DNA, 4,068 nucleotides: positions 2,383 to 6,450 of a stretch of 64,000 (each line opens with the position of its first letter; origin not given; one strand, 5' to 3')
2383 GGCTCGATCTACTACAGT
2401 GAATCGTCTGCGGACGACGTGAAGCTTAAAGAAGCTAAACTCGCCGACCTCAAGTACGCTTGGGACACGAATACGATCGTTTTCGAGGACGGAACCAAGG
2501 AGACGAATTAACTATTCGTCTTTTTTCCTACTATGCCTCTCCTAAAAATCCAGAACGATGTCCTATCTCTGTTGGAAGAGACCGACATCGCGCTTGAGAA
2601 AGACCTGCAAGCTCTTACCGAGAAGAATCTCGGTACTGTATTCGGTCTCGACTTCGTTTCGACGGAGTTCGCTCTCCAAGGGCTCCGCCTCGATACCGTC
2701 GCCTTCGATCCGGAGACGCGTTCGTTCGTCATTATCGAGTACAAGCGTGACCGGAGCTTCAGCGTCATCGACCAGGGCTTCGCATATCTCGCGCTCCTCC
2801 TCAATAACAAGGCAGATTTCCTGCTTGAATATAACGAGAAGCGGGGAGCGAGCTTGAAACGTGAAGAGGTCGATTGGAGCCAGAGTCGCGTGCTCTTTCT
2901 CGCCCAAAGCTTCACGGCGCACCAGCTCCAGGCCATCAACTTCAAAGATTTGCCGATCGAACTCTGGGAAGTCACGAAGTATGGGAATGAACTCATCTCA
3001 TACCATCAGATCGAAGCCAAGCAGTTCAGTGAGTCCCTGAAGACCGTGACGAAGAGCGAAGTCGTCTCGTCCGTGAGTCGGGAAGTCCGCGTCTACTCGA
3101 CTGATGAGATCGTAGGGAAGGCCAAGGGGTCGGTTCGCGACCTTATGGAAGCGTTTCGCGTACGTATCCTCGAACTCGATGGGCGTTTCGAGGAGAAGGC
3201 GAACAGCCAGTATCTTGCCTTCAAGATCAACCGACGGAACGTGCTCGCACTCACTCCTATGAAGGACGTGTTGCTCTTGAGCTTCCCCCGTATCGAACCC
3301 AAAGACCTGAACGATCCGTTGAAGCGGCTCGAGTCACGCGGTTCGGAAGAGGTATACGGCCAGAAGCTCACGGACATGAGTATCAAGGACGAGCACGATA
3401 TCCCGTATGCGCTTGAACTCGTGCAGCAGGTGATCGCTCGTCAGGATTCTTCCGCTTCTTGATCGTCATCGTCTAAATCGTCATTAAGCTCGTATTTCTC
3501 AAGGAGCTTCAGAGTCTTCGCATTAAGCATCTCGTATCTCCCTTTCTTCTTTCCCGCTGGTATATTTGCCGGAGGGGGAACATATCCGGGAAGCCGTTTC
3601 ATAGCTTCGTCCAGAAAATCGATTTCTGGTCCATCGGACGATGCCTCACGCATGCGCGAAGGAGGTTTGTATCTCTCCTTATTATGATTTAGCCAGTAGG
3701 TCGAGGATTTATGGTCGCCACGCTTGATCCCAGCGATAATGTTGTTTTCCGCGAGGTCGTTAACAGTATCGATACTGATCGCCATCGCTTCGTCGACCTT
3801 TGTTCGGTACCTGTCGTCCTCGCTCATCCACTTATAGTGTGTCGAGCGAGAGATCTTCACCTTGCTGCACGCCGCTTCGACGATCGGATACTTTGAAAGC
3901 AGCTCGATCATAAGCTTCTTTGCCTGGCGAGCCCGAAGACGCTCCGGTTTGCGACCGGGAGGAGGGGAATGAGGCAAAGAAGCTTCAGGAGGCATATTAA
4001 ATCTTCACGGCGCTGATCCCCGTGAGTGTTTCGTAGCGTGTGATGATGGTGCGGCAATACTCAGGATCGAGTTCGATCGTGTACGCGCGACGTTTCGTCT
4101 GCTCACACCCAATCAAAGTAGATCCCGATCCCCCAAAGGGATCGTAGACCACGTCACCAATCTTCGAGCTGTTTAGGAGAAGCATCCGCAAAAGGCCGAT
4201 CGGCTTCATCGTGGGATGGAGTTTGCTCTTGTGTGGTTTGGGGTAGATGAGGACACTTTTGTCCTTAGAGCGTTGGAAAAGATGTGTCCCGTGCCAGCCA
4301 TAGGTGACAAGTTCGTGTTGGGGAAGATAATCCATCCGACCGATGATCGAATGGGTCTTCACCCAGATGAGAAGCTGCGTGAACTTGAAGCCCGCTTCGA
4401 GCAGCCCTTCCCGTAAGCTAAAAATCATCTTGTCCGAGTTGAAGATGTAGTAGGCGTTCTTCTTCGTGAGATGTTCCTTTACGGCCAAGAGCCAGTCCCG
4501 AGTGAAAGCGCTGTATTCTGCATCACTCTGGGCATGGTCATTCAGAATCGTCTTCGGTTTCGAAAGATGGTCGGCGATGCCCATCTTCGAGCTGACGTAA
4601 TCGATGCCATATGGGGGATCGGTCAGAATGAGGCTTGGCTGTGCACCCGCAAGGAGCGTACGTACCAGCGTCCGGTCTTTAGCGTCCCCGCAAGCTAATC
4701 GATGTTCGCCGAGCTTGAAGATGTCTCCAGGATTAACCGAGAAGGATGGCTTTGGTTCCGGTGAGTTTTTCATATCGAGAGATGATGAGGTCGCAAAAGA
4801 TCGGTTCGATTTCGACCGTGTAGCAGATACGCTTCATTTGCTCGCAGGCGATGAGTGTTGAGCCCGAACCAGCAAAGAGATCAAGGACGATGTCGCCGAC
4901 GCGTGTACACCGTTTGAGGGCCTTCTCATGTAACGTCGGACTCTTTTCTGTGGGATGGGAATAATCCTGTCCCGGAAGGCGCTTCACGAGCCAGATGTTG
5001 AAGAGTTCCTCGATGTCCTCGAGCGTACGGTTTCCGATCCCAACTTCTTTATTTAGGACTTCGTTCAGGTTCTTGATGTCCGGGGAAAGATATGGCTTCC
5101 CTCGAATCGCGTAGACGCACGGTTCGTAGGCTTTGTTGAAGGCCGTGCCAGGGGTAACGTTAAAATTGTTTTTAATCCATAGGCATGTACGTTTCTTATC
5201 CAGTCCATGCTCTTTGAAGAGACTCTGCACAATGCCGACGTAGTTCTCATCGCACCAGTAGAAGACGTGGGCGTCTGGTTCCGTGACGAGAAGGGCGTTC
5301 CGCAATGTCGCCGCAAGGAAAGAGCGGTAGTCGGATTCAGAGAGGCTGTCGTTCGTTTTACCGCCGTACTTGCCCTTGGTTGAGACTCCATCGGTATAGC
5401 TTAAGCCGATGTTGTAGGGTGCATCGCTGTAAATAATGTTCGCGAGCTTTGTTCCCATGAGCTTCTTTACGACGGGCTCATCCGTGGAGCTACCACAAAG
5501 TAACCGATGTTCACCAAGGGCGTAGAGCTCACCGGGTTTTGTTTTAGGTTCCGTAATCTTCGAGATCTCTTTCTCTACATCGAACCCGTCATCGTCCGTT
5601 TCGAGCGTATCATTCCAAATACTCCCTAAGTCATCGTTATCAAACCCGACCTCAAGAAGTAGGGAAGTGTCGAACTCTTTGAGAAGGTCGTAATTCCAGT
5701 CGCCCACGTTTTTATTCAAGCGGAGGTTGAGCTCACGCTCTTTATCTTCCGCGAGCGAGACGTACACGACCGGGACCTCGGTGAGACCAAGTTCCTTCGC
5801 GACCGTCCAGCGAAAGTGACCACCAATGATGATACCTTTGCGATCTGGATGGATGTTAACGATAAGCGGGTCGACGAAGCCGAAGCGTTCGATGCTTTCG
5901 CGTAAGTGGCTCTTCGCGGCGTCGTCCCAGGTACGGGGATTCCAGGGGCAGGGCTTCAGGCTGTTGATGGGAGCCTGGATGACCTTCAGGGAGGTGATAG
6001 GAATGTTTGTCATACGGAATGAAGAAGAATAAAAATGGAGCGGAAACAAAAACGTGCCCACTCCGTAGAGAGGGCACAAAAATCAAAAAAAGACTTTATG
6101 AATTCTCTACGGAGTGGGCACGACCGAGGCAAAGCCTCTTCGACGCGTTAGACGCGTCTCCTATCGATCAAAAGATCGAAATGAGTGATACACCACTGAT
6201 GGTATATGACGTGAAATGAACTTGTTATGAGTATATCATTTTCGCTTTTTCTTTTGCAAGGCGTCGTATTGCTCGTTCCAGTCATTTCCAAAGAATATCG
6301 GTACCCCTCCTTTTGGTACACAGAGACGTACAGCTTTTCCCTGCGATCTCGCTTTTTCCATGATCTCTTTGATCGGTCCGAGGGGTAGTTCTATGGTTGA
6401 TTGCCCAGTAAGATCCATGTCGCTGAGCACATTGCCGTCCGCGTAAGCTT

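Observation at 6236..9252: Candidate undescribed defence module: HEPN-like (RNxxxH) gene and 157-aa partner, divergent from an Mrr-domain 508-aa gene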

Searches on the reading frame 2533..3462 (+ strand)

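Call 3: search_protein_families(library=pfam, proteins=[window:2533-3462:+], max_evalue=0.1)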
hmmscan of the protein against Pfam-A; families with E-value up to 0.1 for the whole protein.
window:2533-3462:+ (309 aa): 3 families
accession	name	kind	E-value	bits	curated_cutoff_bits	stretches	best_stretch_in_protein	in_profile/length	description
PF18899.5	DUF5655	-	2.3e-05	24.9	24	1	191-291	2-95/109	Domain of unknown function (DUF5655)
PF21128.4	MCM4_WHD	-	0.051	14.1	24.4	0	253-277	43-67/75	MCM4, winged helix domain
PF08796.15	DUF1797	-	0.053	14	27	0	44-76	19-51/67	Protein of unknown function (DUF1797)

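Call 4: search_protein_families(library=padloc, proteins=[window:2533-3462:+], max_evalue=0.1)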
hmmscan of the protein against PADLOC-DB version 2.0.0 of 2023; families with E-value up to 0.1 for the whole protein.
window:2533-3462:+ (309 aa): 2 families
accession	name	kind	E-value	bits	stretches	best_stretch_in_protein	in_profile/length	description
PDLC04945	PDC-S18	-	1.9e-97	324.3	1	1-301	1-301/302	-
PDLC04946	PDC-S18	-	1.5e-47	160.4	1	3-302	23-321/365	-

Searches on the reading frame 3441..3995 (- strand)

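Call 5: search_protein_families(library=ncbifam, proteins=[window:3441-3995:-], max_evalue=0.1)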
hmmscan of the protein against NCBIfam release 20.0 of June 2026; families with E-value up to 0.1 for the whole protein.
window:3441-3995:- (184 aa): 1 family
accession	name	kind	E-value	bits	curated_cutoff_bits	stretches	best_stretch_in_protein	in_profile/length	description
NF033516.0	transpos_IS3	equivalog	0.02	14.1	160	1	21-73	86-137/369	IS3 family transposase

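Call 6: search_protein_families(library=phrogs, proteins=[window:3441-3995:-], max_evalue=0.1)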
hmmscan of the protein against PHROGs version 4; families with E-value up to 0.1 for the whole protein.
window:3441-3995:- (184 aa): 9 families
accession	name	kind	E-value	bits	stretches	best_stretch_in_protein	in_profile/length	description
phrog_4044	-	head and packaging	2.6e-06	28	1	9-78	12-81/180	terminase small subunit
phrog_4102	-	head and packaging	8.6e-06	27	1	23-93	17-90/166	terminase small subunit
phrog_21036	-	unknown function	8.1e-05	23.6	1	38-79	12-53/109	-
phrog_24579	-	head and packaging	0.0026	18.8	1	21-99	17-93/126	terminase small subunit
phrog_4869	-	unknown function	0.0045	17.9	1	34-80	11-58/172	-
phrog_15429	-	unknown function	0.013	16.5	1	40-82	3-45/65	-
phrog_157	-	integration and excision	0.019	14.9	1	26-75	205-256/580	transposase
phrog_2538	-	head and packaging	0.027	15.6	1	24-80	5-62/129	terminase small subunit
phrog_1482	-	head and packaging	0.031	14.9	1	30-80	24-75/147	terminase small subunit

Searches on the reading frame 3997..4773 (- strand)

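Call 5: search_protein_families(library=ncbifam, proteins=[window:3997-4773:-], max_evalue=0.1)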
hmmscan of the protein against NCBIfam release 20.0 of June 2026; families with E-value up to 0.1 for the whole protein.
window:3997-4773:- (258 aa): 5 families
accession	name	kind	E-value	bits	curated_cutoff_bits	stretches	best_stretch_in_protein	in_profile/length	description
NF050803.1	DnaMtaseCcrMCaul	equivalog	1.1e-20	73.9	830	2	181-251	181-251/350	adenine-specific DNA-methyltransferase CcrM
NF008572.0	PRK11524.1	equivalog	6.5e-12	45.2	292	1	185-252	194-261/294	adenine-specific DNA-methyltransferase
NF010253.0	PRK13699.1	subfamily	7.4e-12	45.4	244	1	47-248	22-206/226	DNA methyltransferase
TIGR01177.1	TIGR01177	hypoth_equivalog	0.049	12.9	316.55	0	189-221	166-198/330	TIGR01177 family methyltransferase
NF047732.1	tRNAMtaseTrm5bMeth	equivalog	0.1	11.6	500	0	196-239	189-231/337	tRNA (guanine(37)-N1)-methyltransferase Trm5b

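Call 6: search_protein_families(library=phrogs, proteins=[window:3997-4773:-], max_evalue=0.1)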
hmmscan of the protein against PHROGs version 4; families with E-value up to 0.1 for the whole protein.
window:3997-4773:- (258 aa): 10 families
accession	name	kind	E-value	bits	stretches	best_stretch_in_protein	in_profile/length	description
phrog_498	-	other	7.4e-73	247.1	1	5-256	182-429/633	DNA methyltransferase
phrog_67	-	other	7.5e-39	135.4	1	47-252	144-348/743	DNA methyltransferase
phrog_3008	-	other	1.4e-23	84.5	1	177-256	141-220/244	DNA methyltransferase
phrog_23085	-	unknown function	4.5e-18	66.2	1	153-253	4-111/138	-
phrog_18293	-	other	8.5e-13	49.3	1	172-246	32-106/119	methyltransferase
phrog_6952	-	other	3.1e-09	37.9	1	172-239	105-167/181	DNA methyltransferase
phrog_8769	-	other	2.4e-08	34.7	1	202-247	8-53/71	methyltransferase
phrog_23148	-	unknown function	2e-06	28.9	1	184-246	83-145/165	-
phrog_16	-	DNA, RNA and nucleotide metabolism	0.00052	19.3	1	200-241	862-903/986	DNA helicase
phrog_18146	-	other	0.028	14.3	1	196-237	59-101/452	DNA methyltransferase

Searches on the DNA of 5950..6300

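Call 79: search_rna_families(source=window, start=5950, end=6300, threshold=evalue, max_evalue=1)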
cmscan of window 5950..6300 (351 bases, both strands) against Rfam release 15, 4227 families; matches with E-value up to 1: 2.
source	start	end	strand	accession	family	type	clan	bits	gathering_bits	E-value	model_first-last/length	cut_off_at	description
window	6053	6122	+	RF03356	mir-4782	Gene; miRNA;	-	25.8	100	0.011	1-79/79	no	mir-4782 microRNA precursor family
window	6054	6121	-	RF04128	MIR8562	Gene; miRNA;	-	18.7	211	0.3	1-242/242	no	MIR8562 microRNA precursor family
